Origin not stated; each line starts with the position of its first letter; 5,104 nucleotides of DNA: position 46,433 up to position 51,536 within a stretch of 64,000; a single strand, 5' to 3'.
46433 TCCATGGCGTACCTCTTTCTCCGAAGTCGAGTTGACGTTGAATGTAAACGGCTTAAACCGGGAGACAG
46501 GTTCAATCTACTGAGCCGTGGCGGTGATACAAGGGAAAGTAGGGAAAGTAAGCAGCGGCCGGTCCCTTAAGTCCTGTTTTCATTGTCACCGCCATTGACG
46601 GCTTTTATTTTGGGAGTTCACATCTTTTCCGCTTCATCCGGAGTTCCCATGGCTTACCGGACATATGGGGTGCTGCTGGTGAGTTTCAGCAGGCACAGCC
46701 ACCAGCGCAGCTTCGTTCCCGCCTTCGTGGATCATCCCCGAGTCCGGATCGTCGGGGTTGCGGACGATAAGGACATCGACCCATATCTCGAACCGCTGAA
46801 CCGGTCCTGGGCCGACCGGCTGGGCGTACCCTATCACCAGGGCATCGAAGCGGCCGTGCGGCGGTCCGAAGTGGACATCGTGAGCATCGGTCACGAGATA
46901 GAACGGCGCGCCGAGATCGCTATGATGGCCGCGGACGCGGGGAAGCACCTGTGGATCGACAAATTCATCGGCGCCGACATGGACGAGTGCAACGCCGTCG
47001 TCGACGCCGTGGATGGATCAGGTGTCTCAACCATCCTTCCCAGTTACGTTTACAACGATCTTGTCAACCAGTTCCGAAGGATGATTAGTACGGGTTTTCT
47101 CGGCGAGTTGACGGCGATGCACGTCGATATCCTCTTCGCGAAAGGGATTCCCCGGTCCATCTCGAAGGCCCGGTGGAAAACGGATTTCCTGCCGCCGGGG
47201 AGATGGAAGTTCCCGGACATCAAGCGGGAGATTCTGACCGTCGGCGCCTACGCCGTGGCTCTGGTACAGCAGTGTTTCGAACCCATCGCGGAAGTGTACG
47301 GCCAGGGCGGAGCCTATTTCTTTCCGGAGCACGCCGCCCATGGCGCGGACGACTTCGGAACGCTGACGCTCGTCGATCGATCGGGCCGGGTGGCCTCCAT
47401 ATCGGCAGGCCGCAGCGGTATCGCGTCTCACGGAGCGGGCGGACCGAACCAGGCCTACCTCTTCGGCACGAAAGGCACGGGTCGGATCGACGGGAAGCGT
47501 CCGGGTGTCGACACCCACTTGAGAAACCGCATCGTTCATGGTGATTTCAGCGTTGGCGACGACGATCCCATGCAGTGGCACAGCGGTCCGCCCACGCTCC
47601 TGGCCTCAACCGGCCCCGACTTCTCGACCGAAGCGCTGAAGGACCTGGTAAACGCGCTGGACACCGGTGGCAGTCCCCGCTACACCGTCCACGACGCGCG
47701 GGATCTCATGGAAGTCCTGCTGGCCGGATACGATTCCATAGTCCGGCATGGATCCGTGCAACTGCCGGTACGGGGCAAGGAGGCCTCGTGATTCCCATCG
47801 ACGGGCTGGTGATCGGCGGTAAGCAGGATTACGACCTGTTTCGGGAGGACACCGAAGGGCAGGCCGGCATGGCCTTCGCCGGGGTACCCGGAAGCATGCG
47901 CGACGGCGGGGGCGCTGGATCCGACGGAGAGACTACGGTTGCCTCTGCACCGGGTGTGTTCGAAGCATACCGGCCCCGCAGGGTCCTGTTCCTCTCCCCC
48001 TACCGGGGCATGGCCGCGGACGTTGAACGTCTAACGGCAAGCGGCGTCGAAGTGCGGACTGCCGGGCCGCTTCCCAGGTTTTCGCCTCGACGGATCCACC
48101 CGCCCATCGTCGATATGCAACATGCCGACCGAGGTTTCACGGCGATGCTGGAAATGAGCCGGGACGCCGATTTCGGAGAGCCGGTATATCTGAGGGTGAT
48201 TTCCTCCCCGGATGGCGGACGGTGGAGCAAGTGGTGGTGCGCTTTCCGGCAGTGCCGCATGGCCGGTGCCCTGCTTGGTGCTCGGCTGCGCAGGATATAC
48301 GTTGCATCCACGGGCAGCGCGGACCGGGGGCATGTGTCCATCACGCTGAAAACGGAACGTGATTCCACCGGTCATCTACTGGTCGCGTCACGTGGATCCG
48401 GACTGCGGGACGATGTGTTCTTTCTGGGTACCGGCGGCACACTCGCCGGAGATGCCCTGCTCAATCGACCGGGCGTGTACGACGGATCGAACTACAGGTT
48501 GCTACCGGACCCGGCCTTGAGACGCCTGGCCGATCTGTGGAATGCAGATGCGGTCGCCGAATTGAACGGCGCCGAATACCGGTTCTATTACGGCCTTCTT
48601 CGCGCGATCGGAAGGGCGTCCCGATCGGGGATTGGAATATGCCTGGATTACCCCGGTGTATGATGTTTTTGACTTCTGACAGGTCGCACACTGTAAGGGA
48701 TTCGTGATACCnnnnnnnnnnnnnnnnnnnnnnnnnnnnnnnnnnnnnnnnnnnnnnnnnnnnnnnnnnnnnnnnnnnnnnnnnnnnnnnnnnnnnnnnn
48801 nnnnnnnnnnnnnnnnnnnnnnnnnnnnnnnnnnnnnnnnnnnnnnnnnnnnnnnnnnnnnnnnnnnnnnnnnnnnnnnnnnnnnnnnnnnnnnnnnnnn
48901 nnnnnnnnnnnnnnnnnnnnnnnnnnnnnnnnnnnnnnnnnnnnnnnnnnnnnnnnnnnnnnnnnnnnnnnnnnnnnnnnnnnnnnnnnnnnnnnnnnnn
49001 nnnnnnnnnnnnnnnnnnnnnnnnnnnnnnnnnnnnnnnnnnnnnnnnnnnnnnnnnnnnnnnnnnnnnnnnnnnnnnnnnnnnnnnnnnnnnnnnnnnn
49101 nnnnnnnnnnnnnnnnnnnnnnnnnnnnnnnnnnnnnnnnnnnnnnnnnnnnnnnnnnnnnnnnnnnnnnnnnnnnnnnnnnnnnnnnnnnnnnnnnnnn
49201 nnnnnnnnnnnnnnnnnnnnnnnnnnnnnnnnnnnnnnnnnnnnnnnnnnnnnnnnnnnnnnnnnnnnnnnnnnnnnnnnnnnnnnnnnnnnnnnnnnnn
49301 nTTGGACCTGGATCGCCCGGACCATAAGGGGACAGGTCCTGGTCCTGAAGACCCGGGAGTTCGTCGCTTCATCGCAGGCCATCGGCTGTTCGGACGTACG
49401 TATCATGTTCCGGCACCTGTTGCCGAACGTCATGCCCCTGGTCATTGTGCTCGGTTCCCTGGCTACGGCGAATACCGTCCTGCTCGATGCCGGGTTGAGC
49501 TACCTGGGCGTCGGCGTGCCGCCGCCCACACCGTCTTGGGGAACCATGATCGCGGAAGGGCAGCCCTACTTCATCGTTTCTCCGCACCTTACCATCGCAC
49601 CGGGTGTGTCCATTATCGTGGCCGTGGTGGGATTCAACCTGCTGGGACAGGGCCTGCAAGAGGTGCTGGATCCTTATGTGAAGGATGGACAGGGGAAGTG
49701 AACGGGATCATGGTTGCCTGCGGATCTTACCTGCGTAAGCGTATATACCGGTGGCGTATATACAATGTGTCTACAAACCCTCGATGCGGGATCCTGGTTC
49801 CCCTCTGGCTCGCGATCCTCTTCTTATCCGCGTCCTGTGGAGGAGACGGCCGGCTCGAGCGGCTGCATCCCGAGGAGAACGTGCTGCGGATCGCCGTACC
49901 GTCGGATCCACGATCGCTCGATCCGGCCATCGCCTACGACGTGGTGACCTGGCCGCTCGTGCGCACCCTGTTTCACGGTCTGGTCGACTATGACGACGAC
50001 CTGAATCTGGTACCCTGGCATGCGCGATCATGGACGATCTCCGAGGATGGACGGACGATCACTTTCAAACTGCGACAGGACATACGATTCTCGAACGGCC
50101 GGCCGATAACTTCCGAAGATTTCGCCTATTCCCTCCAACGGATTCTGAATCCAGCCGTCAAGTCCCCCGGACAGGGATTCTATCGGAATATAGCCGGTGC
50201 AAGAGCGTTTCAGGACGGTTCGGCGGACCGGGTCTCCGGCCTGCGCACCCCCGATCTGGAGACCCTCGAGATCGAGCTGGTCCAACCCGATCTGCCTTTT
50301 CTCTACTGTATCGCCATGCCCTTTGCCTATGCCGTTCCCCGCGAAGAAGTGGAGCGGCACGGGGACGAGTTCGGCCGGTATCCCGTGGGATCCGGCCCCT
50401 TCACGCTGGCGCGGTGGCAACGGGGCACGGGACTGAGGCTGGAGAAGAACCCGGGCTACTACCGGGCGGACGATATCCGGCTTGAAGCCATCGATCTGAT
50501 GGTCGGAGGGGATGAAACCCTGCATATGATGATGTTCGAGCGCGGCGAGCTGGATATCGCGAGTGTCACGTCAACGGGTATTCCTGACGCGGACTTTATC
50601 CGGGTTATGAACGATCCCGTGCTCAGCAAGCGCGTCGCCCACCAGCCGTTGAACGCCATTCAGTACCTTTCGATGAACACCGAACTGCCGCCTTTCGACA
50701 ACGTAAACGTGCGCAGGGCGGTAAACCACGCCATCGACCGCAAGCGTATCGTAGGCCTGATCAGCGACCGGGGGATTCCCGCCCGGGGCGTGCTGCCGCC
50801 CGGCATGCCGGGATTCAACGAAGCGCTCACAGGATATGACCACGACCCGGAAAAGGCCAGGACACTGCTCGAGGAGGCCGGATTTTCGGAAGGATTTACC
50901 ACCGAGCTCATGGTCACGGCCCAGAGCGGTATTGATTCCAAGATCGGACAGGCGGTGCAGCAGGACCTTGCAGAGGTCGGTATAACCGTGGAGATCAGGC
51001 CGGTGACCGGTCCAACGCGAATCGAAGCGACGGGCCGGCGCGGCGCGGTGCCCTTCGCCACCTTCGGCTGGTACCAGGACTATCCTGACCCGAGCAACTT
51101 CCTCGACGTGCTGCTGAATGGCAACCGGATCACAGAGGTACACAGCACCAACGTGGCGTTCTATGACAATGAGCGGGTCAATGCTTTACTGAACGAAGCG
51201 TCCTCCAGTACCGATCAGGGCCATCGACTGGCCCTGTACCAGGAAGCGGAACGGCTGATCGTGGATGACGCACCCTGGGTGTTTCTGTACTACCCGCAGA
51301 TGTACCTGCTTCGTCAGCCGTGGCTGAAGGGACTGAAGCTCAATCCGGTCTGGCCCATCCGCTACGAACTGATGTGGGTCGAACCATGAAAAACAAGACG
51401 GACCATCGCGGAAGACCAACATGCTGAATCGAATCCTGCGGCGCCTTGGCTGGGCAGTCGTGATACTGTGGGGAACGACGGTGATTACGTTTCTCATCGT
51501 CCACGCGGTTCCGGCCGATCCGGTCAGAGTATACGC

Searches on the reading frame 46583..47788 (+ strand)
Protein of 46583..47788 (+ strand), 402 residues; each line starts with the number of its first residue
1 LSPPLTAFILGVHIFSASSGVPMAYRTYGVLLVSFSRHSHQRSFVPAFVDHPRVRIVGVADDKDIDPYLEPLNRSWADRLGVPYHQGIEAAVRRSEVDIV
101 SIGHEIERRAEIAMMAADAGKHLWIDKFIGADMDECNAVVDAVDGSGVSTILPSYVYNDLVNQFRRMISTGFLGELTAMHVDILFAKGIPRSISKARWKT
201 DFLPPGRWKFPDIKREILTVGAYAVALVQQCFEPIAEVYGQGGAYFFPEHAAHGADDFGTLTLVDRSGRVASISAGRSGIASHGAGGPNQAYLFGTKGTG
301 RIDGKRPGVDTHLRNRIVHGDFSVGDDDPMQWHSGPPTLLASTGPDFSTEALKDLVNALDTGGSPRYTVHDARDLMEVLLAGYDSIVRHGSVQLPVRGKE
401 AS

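Call 50: search_protein_families(library=pfam, proteins=[window:46583-47788:+], max_evalue=0.001)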
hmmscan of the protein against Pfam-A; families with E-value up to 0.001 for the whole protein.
window:46583-47788:+ (402 aa): 2 families
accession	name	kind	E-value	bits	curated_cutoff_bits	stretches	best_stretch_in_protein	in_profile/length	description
PF22725.1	GFO_IDH_MocA_C3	-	6.2e-09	36.4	27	1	162-299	2-122/124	GFO/IDH/MocA C-terminal domain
PF01408.29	GFO_IDH_MocA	-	1.1e-05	26.6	24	1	45-148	16-114/120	Oxidoreductase family, NAD-binding Rossmann fold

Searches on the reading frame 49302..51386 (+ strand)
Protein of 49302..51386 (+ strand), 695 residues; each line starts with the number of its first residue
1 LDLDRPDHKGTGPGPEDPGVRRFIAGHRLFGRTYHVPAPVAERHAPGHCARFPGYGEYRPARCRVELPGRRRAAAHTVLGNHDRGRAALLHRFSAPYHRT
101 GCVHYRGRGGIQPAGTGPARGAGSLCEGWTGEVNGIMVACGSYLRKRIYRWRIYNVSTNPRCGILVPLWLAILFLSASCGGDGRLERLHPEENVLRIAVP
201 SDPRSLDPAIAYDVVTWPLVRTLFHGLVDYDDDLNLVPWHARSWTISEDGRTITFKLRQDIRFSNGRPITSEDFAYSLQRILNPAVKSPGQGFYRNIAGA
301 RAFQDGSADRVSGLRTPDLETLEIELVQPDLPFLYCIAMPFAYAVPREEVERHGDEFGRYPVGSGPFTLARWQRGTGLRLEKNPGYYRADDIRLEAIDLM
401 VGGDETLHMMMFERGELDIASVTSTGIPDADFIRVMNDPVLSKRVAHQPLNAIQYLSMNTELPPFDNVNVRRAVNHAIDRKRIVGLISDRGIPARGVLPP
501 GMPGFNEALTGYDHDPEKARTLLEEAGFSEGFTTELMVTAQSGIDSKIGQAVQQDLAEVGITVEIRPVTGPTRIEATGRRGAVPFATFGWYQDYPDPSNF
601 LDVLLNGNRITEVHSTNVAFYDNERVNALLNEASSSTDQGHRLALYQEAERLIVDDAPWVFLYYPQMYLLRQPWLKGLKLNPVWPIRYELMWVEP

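Call 50: search_protein_families(library=pfam, proteins=[window:49302-51386:+], max_evalue=0.001)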
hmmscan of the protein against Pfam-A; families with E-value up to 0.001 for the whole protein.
window:49302-51386:+ (695 aa): 1 family
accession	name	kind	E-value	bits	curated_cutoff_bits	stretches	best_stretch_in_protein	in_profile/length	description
PF00496.27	SBP_bac_5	-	6.4e-90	302.4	32.4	1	236-609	2-365/368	Bacterial extracellular solute-binding proteins, family 5 Middle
